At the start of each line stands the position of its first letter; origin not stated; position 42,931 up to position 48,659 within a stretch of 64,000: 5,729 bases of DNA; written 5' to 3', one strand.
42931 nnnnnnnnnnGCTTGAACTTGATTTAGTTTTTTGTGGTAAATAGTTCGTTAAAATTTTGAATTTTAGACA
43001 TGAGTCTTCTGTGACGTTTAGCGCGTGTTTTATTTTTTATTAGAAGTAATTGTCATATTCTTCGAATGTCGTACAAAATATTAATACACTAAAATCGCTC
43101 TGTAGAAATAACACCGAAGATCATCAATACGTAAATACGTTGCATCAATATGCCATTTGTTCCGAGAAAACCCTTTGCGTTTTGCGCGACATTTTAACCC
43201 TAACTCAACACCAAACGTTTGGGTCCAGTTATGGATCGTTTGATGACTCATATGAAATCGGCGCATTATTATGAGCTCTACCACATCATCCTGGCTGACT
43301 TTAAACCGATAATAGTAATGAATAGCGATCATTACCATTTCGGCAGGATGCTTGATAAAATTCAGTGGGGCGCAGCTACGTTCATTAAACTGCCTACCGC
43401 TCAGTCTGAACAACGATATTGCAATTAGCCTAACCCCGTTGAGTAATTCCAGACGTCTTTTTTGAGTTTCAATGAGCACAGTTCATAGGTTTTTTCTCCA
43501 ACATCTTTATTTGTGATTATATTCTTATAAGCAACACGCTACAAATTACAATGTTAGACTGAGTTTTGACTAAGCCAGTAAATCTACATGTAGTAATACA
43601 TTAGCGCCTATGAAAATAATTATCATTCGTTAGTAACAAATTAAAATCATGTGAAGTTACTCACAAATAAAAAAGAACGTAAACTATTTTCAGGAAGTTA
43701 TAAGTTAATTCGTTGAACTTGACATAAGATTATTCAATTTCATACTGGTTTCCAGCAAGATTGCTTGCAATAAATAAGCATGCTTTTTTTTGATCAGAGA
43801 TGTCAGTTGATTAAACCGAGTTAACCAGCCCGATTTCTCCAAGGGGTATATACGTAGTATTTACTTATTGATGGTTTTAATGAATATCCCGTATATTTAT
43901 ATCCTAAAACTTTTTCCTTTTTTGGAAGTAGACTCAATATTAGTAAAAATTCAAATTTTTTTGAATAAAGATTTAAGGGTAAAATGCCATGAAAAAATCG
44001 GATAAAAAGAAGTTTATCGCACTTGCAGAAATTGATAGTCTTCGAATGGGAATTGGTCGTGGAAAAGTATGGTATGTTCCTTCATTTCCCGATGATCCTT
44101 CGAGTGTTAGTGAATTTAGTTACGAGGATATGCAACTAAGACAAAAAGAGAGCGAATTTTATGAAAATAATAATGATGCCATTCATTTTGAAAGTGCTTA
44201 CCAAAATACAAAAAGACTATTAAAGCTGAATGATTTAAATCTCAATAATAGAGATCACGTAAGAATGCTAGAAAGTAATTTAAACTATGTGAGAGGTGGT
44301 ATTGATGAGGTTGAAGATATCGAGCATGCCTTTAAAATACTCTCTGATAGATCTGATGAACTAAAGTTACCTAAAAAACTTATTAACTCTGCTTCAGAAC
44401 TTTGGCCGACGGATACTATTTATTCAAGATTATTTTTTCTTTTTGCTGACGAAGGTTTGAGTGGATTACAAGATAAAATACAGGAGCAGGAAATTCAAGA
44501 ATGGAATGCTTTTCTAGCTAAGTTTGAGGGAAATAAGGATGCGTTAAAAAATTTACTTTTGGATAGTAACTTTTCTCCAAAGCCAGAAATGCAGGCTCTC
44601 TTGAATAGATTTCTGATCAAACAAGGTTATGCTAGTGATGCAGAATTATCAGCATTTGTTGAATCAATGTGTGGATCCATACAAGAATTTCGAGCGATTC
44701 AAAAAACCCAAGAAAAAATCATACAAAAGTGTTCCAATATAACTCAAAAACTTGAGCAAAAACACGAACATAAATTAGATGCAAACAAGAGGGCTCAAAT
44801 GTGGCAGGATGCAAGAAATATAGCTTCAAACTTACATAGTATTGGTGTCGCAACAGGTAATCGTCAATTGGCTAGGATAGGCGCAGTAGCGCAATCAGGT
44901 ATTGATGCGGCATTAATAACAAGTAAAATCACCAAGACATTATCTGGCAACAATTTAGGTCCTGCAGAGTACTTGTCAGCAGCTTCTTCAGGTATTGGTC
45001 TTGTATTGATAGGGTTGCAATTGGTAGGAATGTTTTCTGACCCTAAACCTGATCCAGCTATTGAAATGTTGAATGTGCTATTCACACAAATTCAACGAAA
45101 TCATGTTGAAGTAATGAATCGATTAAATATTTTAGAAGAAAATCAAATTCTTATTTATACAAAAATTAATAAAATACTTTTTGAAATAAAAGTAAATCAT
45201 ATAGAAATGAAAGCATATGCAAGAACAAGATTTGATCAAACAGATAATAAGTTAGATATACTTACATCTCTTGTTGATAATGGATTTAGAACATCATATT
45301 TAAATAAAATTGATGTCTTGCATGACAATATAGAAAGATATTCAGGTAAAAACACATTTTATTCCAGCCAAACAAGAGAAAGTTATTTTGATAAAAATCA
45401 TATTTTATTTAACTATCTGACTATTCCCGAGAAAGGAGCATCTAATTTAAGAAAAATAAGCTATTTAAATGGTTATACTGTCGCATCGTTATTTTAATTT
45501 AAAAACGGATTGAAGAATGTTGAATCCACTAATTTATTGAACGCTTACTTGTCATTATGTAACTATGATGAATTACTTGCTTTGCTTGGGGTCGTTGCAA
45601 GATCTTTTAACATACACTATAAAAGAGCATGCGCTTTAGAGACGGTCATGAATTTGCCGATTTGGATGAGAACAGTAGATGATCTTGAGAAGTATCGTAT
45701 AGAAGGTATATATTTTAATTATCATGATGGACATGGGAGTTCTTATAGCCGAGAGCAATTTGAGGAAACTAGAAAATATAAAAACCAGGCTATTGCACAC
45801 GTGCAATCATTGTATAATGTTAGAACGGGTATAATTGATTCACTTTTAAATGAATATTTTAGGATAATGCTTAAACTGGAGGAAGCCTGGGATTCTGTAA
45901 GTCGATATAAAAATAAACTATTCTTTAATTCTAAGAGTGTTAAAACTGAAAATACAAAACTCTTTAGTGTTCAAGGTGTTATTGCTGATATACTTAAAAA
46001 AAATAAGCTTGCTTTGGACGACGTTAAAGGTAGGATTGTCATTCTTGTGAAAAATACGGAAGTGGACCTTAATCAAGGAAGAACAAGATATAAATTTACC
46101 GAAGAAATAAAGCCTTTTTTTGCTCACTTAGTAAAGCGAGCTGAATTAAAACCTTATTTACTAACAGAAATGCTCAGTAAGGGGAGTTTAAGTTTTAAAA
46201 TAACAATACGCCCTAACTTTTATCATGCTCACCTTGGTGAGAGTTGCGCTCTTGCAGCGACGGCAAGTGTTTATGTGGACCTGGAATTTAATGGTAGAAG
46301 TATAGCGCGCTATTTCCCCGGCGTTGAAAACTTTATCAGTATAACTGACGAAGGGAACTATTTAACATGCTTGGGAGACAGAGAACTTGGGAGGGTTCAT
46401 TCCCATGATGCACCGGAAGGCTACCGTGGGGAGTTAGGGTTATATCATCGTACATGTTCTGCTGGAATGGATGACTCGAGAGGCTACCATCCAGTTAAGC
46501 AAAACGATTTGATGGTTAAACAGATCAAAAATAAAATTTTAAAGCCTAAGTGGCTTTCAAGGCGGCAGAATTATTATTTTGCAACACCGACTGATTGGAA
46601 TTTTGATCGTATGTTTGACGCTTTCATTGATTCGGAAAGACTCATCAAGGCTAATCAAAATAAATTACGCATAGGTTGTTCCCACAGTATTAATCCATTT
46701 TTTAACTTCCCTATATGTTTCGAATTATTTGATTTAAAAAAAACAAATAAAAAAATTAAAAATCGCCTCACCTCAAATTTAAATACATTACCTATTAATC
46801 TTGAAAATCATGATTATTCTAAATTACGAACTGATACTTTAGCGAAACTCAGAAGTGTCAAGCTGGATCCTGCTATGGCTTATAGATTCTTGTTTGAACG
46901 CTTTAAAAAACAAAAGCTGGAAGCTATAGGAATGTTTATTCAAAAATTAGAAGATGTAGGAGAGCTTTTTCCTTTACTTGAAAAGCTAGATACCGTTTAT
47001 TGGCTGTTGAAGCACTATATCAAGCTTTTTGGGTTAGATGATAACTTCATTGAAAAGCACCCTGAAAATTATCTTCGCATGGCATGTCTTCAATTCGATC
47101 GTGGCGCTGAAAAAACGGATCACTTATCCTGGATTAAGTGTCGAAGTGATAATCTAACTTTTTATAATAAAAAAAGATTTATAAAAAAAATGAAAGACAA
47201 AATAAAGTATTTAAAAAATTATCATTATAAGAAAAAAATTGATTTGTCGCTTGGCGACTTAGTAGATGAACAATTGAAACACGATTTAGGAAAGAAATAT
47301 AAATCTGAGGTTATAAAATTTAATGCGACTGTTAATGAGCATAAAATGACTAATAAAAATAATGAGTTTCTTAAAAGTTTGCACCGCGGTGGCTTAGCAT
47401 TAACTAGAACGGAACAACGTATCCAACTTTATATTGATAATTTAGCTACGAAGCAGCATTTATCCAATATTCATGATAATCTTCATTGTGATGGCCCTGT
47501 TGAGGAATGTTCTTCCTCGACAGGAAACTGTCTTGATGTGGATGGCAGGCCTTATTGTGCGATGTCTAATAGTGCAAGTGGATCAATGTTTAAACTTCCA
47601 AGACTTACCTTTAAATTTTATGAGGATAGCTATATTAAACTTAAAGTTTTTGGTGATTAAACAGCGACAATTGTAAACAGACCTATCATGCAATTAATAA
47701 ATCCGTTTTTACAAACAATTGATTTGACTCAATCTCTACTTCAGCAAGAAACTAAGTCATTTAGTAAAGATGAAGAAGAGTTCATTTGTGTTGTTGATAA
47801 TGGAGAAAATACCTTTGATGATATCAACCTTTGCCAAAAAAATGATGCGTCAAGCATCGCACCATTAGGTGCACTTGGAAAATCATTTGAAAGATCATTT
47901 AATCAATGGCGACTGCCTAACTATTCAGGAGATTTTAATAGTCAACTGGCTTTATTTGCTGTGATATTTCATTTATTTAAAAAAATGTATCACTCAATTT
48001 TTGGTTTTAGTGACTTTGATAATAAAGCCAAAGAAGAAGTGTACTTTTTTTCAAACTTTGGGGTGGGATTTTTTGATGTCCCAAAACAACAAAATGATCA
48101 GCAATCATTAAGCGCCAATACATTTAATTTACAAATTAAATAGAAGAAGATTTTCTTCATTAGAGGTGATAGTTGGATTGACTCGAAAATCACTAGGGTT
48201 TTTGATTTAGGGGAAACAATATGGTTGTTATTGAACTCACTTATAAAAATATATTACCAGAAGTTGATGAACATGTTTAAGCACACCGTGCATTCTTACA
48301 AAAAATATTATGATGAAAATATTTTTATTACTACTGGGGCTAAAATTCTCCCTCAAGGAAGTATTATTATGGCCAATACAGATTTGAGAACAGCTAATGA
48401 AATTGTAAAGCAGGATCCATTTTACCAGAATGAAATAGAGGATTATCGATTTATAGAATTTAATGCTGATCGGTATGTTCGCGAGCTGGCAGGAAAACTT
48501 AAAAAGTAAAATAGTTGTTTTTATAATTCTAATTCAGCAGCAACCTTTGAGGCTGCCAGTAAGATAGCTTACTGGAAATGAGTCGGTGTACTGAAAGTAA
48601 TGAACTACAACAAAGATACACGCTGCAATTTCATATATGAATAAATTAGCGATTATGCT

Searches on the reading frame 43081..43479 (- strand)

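Call 40: search_protein_families(library=pfam, proteins=[window:43081-43479:-], max_evalue=0.001)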
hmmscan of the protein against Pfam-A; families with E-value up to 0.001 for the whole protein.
window:43081-43479:- (132 aa): 0 families

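Call 91: search_protein_families(library=ncbifam, proteins=[window:43081-43479:-], max_evalue=0.01)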
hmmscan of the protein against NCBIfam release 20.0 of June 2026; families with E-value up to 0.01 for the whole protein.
window:43081-43479:- (132 aa): 1 family
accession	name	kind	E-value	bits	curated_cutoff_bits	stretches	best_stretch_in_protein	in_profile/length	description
NF033587.1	transpos_IS6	equivalog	1.8e-18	67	125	1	43-129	5-90/202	IS6 family transposase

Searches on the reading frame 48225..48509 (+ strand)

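Call 40: search_protein_families(library=pfam, proteins=[window:48225-48509:+], max_evalue=0.001)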
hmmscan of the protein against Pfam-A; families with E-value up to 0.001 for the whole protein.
window:48225-48509:+ (94 aa): 1 family
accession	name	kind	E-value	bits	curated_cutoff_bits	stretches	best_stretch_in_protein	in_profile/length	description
PF03795.20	YCII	-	2.1e-05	25.3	24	1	22-80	25-95/95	YCII-related domain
